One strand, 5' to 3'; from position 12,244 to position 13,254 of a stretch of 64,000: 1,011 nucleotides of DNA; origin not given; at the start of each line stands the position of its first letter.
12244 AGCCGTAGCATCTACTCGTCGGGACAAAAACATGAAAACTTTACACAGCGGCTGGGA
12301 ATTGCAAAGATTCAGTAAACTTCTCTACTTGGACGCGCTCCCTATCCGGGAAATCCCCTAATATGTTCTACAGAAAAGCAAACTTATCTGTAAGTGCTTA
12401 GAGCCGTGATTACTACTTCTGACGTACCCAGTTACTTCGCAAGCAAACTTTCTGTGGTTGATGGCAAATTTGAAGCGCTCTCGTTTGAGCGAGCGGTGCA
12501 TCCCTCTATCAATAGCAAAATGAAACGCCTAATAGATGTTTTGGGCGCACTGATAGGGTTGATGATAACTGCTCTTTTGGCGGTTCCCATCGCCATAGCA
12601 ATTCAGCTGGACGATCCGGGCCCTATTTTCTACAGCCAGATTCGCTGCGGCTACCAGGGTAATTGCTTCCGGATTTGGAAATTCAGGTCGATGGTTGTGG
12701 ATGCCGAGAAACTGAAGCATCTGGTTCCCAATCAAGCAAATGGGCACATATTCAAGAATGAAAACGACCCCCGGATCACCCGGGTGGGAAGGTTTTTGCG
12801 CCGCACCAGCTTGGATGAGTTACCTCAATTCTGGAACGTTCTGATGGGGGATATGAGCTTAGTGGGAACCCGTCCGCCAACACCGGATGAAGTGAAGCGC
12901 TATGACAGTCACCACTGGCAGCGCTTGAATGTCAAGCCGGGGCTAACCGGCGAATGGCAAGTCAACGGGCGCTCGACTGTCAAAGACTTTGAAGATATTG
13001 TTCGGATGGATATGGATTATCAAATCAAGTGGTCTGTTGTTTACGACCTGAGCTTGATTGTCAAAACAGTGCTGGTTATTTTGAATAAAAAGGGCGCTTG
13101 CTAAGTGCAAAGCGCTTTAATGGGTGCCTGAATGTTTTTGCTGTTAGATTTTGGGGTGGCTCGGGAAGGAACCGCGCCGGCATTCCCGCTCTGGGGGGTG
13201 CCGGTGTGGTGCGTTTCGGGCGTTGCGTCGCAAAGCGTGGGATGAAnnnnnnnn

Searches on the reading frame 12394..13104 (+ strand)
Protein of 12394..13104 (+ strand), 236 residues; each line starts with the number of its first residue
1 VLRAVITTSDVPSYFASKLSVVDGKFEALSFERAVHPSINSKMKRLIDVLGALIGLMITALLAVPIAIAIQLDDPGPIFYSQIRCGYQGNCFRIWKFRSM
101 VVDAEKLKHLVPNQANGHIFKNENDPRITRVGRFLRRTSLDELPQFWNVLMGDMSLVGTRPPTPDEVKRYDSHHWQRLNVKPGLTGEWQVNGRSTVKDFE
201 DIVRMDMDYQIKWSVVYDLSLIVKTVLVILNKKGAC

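Call 5: search_protein_families(library=pfam, proteins=[window:12394-13104:+], max_evalue=0.01)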
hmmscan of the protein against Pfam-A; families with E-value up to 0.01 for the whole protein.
window:12394-13104:+ (236 aa): 1 family
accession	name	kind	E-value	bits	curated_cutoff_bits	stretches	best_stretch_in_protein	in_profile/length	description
PF02397.22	Bac_transf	-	1.2e-66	224.1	27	1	44-230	1-178/179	Bacterial sugar transferase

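Call 6: search_protein_families(library=ncbifam, proteins=[window:12394-13104:+], max_evalue=0.01)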
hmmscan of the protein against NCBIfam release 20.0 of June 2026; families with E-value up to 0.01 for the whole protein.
window:12394-13104:+ (236 aa): 10 families
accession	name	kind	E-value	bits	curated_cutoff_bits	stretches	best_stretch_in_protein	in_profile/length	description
TIGR03025.1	EPS_sugtrans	subfamily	9.5e-86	288.8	295.55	1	25-235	239-444/445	exopolysaccharide biosynthesis polyprenyl glycosylphosphotransferase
TIGR03023.1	WcaJ_sugtrans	equivalog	7.5e-70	236.4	410.75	1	26-235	245-452/453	undecaprenyl-phosphate glucose phosphotransferase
TIGR03022.1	WbaP_sugtrans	subfamily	1.3e-68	232.4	403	1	26-235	241-455/456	undecaprenyl-phosphate galactose phosphotransferase WbaP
NF041877.1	EPS_EpsZ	equivalog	6.2e-63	213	800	1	40-235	262-458/459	exopolysaccharide biosynthesis polyisoprenyl-phosphate hexose-1-phosphate transferase EpsZ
NF052601.1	undeca_RfbP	equivalog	9.4e-55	185.5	330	1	39-232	40-238/244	undecaprenyl-phosphate galactose phosphotransferase family protein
TIGR03013.1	EpsB_2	subfamily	1.1e-48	166.5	393.35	1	38-235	249-442/443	TIGR03013 family XrtA/PEP-CTERM system glycosyltransferase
NF011751.0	PRK15204.1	equivalog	8e-44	150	907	1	42-235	278-475/476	undecaprenyl-phosphate galactose phosphotransferase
NF007518.0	PRK10124.1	equivalog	8e-43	146.8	684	1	38-230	268-458/464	undecaprenyl-phosphate glucose phosphotransferase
NF050817.1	PolSacchBiosHfsE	equivalog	5.3e-39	134.2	750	1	40-233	268-463/467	polysaccharide biosynthesis protein HfsE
NF045514.1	glycotran_HepC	equivalog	8.6e-23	80.8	140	1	38-163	111-213/220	heterocyst development glycosyltransferase HepC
